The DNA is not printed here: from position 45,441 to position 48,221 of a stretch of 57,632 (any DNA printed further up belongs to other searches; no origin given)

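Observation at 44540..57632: Has-like layout: ECF sigma, anti-sigma and TonB transducer beside a T1SS and its giant secreted phosphoesterase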

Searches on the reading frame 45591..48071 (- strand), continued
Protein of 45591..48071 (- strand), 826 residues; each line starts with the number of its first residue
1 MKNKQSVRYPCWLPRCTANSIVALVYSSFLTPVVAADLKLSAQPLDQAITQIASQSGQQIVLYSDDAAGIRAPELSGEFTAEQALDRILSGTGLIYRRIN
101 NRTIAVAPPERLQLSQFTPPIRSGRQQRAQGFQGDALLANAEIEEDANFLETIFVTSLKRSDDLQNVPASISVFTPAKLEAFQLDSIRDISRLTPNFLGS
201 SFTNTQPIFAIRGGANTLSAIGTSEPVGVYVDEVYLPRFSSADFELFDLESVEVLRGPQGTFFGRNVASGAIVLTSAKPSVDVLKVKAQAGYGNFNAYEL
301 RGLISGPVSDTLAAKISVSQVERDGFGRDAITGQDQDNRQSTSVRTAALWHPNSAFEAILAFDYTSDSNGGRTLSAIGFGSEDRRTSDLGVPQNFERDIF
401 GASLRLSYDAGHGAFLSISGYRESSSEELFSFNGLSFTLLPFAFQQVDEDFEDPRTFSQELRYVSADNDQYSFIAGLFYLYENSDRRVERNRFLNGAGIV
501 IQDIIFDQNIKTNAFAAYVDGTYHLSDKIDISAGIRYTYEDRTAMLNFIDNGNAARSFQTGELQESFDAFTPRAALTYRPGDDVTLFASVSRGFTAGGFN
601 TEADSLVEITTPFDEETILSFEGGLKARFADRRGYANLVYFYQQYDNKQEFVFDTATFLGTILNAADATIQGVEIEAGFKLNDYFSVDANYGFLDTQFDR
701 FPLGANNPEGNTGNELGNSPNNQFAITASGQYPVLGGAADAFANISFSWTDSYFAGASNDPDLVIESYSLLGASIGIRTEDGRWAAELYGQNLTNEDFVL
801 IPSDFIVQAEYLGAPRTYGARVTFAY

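Call 42: search_protein_families(library=pfam, proteins=[L001:2196-5111:-, L002:14195-15319:+, L003:6178-7299:+, L089:10379-11554:+, L089:4327-6297:+], max_evalue=0.01)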
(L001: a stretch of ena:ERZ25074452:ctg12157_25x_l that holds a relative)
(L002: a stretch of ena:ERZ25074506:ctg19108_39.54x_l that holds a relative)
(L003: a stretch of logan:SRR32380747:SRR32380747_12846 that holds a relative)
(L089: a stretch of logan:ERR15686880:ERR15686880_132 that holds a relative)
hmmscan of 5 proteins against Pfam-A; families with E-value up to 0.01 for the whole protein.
L001:2196-5111:- (971 aa): 2 families
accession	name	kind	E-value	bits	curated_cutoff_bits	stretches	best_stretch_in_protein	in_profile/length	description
PF24828.1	DUF7713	-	3.1e-06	27.1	24.1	0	660-687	19-52/68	Domain of unknown function (DUF7713)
PF00353.25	HemolysinCabind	-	8.3e-06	26.1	23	1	865-898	2-35/36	RTX calcium-binding nonapeptide repeat (4 copies)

L002:14195-15319:+ (374 aa): 1 family
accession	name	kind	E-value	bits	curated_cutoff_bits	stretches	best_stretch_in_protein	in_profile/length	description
PF22701.2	Mala_s_1-like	-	3.1e-05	24.3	27.5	1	35-114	83-163/195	Mal s 1 allergenic protein-like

L003:6178-7299:+ (373 aa): 3 families
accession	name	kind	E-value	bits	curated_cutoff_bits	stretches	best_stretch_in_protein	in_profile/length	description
PF11019.14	DUF2608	-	5.1e-30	105.2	22.6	1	63-307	9-197/244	Protein of unknown function (DUF2608)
PF03767.20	Acid_phosphat_B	-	3.5e-05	23.9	27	1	51-89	54-94/230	HAD superfamily, subfamily IIIB (Acid phosphatase)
PF00702.32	Hydrolase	-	0.0017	19.3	26.4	0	75-175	4-136/191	haloacid dehalogenase-like hydrolase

L089:10379-11554:+ (391 aa): 2 families
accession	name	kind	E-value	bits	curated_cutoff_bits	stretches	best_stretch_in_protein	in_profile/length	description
PF00753.33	Lactamase_B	-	1.4e-06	28.9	22.7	1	51-149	6-84/196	Metallo-beta-lactamase superfamily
PF12706.13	Lactamase_B_2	-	5.6e-06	26.5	27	1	107-130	29-52/200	Beta-lactamase superfamily domain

L089:4327-6297:+ (656 aa): 4 families
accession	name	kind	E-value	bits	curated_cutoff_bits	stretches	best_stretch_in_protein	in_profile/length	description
PF16370.11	MetallophosC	-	1.3e-27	97.4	29.7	1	393-564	3-138/168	C terminal of Calcineurin-like phosphoesterase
PF16371.11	MetallophosN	-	5.8e-12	46.1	35.6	1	59-123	1-66/77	N terminal of Calcineurin-like phosphoesterase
PF17210.9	SdrD_B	-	2.7e-06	28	29.7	1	47-89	3-51/112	SdrD B-like domain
PF00149.33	Metallophos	-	3.1e-06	28.2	21.5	1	163-365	5-190/191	Calcineurin-like phosphoesterase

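Call 44: search_protein_families(library=pfam, proteins=[L005:614-2149:-, L005:6615-8090:-, L005:13885-15372:-, L005:19479-22004:-, L008:3745-5823:+, L008:5820-6575:+, L008:6583-7665:+, L008:8030-9103:-, L008:18305-19657:-, L008:19977-21005:-], max_evalue=0.001)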
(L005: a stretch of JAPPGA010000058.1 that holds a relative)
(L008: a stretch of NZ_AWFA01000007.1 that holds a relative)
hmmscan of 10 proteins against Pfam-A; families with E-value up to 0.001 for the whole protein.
L005:614-2149:- (511 aa): 4 families
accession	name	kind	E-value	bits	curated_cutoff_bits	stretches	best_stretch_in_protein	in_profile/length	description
PF00941.27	FAD_binding_5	-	2.6e-46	158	27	1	224-387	5-169/170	FAD binding domain in molybdopterin dehydrogenase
PF01799.25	Fer2_2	-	4.7e-32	110.4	30.3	1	102-175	1-74/75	[2Fe-2S] binding domain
PF03450.22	CO_deh_flav_C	-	2.6e-30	105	25.5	1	396-495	2-101/102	CO dehydrogenase flavoprotein C-terminal domain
PF00111.32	Fer2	-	7.1e-10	39.1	21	1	24-89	2-73/77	2Fe-2S iron-sulfur cluster binding domain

L005:6615-8090:- (491 aa): 2 families
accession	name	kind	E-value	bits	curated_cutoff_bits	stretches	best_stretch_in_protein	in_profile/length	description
PF10423.15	AMNp_N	-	4.2e-34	117.9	27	1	25-170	2-146/154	Bacterial AMP nucleoside phosphorylase N-terminus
PF01048.26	PNP_UDP_1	-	1.2e-15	58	25.1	1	279-437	45-202/233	Phosphorylase superfamily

L005:13885-15372:- (495 aa): 1 family
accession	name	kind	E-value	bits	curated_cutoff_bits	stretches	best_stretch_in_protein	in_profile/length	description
PF05787.19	PhoX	-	9e-71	240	24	2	167-485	157-515/515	Alkaline phosphatase PhoX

L005:19479-22004:- (841 aa): 3 families
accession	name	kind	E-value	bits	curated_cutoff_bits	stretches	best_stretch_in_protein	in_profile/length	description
PF00912.28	Transgly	-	4.7e-55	186.2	27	1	60-235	2-177/178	Transglycosylase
PF00905.27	Transpeptidase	-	4e-32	112.1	22.1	1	472-743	1-272/299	Penicillin binding protein transpeptidase domain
PF17092.11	PCB_OB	-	1.2e-21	78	27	1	379-470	19-111/111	Penicillin-binding protein OB-like domain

L008:3745-5823:+ (692 aa): 1 family
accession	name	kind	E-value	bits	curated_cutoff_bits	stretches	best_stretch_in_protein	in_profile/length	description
PF00771.25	FHIPEP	-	6.5e-208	692.8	29.1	1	23-683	1-655/657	FHIPEP family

L008:5820-6575:+ (251 aa): 1 family
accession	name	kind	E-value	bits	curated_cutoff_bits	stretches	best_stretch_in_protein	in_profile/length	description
PF01311.25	Bac_export_1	-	4.7e-37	128.2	27.8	1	17-245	2-227/230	Bacterial export proteins, family 1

L008:6583-7665:+ (360 aa): 1 family
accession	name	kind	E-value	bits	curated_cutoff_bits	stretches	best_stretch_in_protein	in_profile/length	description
PF01312.24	Bac_export_2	-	2e-100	336.8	24.4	1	10-350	2-335/335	FlhB HrpN YscU SpaS Family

L008:8030-9103:- (357 aa): 1 family
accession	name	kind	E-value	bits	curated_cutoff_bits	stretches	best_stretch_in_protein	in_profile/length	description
PF00990.26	GGDEF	-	1.7e-43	148.6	23.8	1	188-346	2-161/161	Diguanylate cyclase, GGDEF domain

L008:18305-19657:- (450 aa): 1 family
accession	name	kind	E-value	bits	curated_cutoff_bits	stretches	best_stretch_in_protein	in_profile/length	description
PF00753.33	Lactamase_B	-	3.8e-05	24.2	22.7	1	37-87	19-64/196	Metallo-beta-lactamase superfamily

L008:19977-21005:- (342 aa): 1 family
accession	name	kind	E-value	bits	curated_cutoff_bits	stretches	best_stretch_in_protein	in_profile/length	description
PF12281.14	NTP_transf_8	-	7.6e-68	229.2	26.3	1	106-312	3-217/218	Nucleotidyltransferase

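Call 59: search_solved_structures(query=window:45591-48071:-, max_evalue=0.00001)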
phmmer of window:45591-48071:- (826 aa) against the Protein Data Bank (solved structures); distinct sequences matched with E-value up to 0.00001: 17.
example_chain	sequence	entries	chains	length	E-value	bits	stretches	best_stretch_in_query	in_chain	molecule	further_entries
4epa_A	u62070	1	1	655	2.2e-18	68.9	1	183-699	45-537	Pesticin receptor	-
5nec_A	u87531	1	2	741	1.2e-09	40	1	562-729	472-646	TonB-dependent siderophore receptor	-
3qlb_A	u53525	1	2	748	3e-08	35.4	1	155-371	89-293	Enantio-pyochelin receptor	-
6i96_A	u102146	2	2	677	1.7e-06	29.6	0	149-311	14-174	Metal-pseudopaline receptor CntO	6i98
6i97_A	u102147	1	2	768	1.9e-06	29.5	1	44-311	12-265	Metal-pseudopaline receptor CntO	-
8b43_A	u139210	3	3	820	2.1e-06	29.3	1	44-311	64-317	Metal-pseudopaline receptor CntO | Ferrioxamine receptor FoxA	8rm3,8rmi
6z8a_A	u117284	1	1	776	2.1e-06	29.3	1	43-310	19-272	Ferrioxamine receptor FoxA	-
1by3_A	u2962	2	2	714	4.1e-06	28.3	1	156-354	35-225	PROTEIN (FERRICHROME-IRON RECEPTOR PRECURSOR (FHUA)) | FERRIC HYDROXAMATE UPTAKE PROTEIN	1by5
8a8c_A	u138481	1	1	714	4.3e-06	28.3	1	156-354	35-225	Ferrichrome outer membrane transporter/phage receptor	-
8a60_A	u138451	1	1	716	4.3e-06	28.3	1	156-354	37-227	Ferrichrome outer membrane transporter/phage receptor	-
1fi1_A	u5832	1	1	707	4.3e-06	28.3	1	156-354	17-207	FERRICHROME-IRON RECEPTOR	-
1fcp_A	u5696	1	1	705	4.3e-06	28.3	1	156-354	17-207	PROTEIN (FERRIC HYDROXAMATE UPTAKE RECEPTOR)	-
4cu4_A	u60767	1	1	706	4.3e-06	28.3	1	156-354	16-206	FERRICHROME-IRON RECEPTOR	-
6bpm_C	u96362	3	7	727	4.5e-06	28.2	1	222-334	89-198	Catecholate siderophore receptor Fiu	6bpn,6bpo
1qff_A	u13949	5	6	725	4.5e-06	28.2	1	156-354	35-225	FERRIC HYDROXAMATE UPTAKE RECEPTOR | PROTEIN (FERRIC HYDROXAMATE UPTAKE RECEPTOR) | FERRIC HYDROXAMATE RECEPTOR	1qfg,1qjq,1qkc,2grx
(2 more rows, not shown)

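Call 70: search_protein_families(library=pfam, proteins=[P0363, P0361, P0362], max_evalue=0.001)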
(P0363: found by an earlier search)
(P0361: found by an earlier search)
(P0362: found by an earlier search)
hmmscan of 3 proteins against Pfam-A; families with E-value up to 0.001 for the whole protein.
P0363 (2621 aa): 5 families
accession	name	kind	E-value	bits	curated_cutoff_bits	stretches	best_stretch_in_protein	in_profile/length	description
PF22494.2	choice_anch_I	-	3.2e-114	382.9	32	2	1431-1689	227-489/489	Choice-of-anchor I domain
PF13449.12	Phytase-like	-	1.9e-40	140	27.6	1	1051-1408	2-284/284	Esterase-like activity of phytase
PF00353.25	HemolysinCabind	-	2.6e-28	98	23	7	2487-2520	3-36/36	RTX calcium-binding nonapeptide repeat (4 copies)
PF02872.23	5_nucleotid_C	-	1.6e-23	84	23.6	1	2106-2294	3-154/158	5'-nucleotidase, C-terminal domain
PF19580.5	Exo_endo_phos_3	-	9e-08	31.9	27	1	610-748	129-259/311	Endonuclease/Exonuclease/phosphatase family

P0361 (522 aa): 0 families

P0362 (1273 aa): 3 families
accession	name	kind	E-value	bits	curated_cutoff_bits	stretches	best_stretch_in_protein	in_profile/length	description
PF22494.2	choice_anch_I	-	1.3e-44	153.3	32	1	809-1031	14-242/489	Choice-of-anchor I domain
PF13449.12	Phytase-like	-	9.7e-22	78.6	27.6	1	1051-1271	2-161/284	Esterase-like activity of phytase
PF19580.5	Exo_endo_phos_3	-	3.4e-08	33.3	27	1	610-748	129-259/311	Endonuclease/Exonuclease/phosphatase family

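Call 74: search_protein_families(library=ncbifam, proteins=[P0363], max_evalue=0.00001)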
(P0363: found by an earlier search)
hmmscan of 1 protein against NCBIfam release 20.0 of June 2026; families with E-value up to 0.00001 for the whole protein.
P0363 (2621 aa): 17 families
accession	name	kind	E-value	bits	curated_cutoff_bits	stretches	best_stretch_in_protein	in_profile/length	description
NF038117.1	choice_anch_I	subfamily_domain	1.2e-165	551.8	300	2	1431-1679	214-458/458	choice-of-anchor I family protein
NF033681.1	ExeM_NucH_DNase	subfamily_domain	4e-46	158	300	1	228-782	2-545/546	ExeM/NucH family extracellular endonuclease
NF006937.0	PRK09419.1-4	equivalog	5.2e-39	133.5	2554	1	1787-2294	697-1115/1411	multifunctional 2',3'-cyclic-nucleotide 2'-phosphodiesterase/3'-nucleotidase/5'-nucleotidase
NF006935.0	PRK09419.1-2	equivalog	7.5e-35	119.9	2801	1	1753-2302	684-1142/1445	multifunctional 2',3'-cyclic-nucleotide 2'-phosphodiesterase/3'-nucleotidase/5'-nucleotidase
NF033943.0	RTX_toxin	subfamily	4.7e-29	101.2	1000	2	2406-2528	675-798/930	RTX family hemolysin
NF033680.1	exonuc_ExeM-GG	exception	2.2e-20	72.4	1300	2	162-280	155-285/884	extracellular exonuclease ExeM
NF040549.1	Nt5e_LPXTG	exception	1e-19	70.3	1050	1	2086-2297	376-579/731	cell surface ecto-5'-nucleotidase Nt5e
TIGR01530.1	nadN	equivalog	1.9e-19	69.6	436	1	1888-2044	128-273/550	NAD nucleotidase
NF033203.1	entero_EhxA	exception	8.4e-19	67.2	2000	1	2446-2577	730-861/997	enterohemolysin EhxA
NF035945.1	Zn_serralysin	subfamily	4.3e-17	62.4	500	1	2503-2575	323-400/462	serralysin family metalloprotease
NF050046.1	PueAB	exception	2.2e-15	56.1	670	1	2491-2620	488-615/616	polyurethane esterase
NF007109.1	PRK09558.1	equivalog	2e-14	53.2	600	1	2099-2294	361-512/550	bifunctional UDP-sugar hydrolase/5'-nucleotidase UshA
NF053766.1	ZapA_metallo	exception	2.4e-13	50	940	2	2487-2572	336-417/483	ZapA family metalloprotease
NF006934.0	PRK09419.1-1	subfamily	3.5e-13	48.1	1646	1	2146-2298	954-1069/1174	multifunctional 2',3'-cyclic-nucleotide 2'-phosphodiesterase/3'-nucleotidase/5'-nucleotidase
TIGR03866.1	PQQ_ABC_repeats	subfamily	1.9e-09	37.1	287.3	0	807-918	82-186/310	PQQ-dependent catabolism-associated beta-propeller protein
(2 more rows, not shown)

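Call 76: find_related_loci(query=A1, collection=metagenome_contigs, flank=10000)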
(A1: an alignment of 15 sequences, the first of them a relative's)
Query A1 (826 aa) in metagenome_contigs; peptide patterns used: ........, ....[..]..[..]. (x = any residue, [..] = any of these).
172 stretches matched a pattern; 115 encode a relative of the query (tblastn E <= 1e-3); the best 80 are kept; 80 distinct loci.
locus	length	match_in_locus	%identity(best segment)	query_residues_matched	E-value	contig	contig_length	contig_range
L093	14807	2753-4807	55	141-826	0e+0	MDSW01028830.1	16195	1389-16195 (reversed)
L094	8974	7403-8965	52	34-558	1e-166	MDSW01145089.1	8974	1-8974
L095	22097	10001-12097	31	150-826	5e-79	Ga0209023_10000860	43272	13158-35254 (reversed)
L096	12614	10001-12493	28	67-826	2e-70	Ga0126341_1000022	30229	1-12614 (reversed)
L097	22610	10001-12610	28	37-824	2e-68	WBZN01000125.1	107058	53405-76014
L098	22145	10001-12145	29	136-826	1e-63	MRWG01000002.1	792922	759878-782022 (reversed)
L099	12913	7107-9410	29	110-826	7e-64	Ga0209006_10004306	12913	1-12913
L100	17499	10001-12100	29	150-826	2e-61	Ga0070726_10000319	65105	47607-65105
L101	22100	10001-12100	29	150-826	2e-61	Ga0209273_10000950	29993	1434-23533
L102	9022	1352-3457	27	150-798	4e-59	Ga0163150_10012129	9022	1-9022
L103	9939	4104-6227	28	150-826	3e-58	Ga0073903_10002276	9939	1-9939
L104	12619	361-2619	27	122-819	3e-57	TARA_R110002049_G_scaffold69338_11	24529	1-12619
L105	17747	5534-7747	28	150-798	1e-55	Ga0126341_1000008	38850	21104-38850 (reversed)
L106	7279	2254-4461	27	16-701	2e-55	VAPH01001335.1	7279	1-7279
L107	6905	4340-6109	29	146-701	2e-55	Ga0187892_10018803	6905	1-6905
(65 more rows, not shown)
